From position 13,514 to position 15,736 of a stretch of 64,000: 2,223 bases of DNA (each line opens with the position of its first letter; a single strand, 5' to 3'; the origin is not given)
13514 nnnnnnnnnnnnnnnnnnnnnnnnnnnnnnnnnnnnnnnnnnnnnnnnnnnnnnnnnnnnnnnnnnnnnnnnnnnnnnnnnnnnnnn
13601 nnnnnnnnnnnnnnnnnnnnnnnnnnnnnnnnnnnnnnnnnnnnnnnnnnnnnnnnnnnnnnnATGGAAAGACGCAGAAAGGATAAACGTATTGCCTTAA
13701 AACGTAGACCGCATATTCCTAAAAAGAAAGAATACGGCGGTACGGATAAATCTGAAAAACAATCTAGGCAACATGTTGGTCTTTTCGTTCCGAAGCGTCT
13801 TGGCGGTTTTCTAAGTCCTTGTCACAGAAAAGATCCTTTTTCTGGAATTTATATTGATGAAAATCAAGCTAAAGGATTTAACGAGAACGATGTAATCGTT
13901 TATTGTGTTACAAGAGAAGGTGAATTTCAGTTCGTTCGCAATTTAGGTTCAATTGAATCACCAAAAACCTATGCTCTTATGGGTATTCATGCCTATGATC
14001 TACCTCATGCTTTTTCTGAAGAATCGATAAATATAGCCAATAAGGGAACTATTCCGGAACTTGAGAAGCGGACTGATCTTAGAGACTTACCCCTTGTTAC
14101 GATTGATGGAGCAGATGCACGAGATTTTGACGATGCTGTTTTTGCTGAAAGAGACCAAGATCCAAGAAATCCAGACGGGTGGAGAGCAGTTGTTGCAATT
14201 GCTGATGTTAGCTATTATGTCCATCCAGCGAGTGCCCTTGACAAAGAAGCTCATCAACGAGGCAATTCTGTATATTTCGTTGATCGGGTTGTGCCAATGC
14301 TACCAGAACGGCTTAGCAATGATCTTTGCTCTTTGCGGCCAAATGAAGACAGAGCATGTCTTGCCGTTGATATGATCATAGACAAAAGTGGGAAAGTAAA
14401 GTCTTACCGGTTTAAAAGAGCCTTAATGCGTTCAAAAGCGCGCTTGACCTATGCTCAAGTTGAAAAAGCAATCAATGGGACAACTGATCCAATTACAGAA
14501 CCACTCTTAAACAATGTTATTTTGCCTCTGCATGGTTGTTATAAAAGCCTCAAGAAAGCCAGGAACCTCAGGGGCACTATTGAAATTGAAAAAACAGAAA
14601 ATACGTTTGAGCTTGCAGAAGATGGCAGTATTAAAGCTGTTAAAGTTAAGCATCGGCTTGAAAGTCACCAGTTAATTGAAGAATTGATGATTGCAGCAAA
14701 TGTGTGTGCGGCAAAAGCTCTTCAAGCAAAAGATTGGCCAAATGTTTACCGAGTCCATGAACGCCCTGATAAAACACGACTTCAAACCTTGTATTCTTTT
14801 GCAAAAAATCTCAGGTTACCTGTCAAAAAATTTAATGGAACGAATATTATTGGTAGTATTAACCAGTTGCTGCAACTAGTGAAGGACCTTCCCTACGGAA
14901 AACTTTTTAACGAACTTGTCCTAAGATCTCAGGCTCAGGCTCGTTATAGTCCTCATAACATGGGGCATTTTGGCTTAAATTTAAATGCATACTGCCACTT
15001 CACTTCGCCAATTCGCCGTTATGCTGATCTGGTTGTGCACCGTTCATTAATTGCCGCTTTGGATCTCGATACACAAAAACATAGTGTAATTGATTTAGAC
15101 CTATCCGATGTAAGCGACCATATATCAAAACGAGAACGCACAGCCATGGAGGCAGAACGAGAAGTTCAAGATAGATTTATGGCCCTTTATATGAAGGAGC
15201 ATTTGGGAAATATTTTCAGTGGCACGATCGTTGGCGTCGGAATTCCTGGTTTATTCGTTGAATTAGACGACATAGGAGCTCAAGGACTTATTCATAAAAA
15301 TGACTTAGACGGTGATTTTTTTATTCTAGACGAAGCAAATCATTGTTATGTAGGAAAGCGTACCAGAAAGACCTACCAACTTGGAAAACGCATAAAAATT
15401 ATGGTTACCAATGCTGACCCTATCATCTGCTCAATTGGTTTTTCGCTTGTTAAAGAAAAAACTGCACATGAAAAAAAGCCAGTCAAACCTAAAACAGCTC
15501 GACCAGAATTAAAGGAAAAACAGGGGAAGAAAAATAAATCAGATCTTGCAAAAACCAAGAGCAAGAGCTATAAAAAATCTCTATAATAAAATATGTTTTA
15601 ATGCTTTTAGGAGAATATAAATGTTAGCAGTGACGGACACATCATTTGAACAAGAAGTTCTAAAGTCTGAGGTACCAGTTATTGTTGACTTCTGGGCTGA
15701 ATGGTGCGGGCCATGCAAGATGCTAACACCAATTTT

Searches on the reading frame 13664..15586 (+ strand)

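Call 10: search_protein_families(library=pfam, proteins=[window:13664-15586:+], max_evalue=0.001)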
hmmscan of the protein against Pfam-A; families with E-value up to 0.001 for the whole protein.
window:13664-15586:+ (640 aa): 2 families
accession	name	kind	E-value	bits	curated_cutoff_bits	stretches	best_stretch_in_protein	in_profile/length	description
PF00773.25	RNB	-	9.4e-105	350.9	29.3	1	136-466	1-324/326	RNB domain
PF00575.29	S1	-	4.6e-05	24.2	22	1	515-585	5-63/74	S1 RNA binding domain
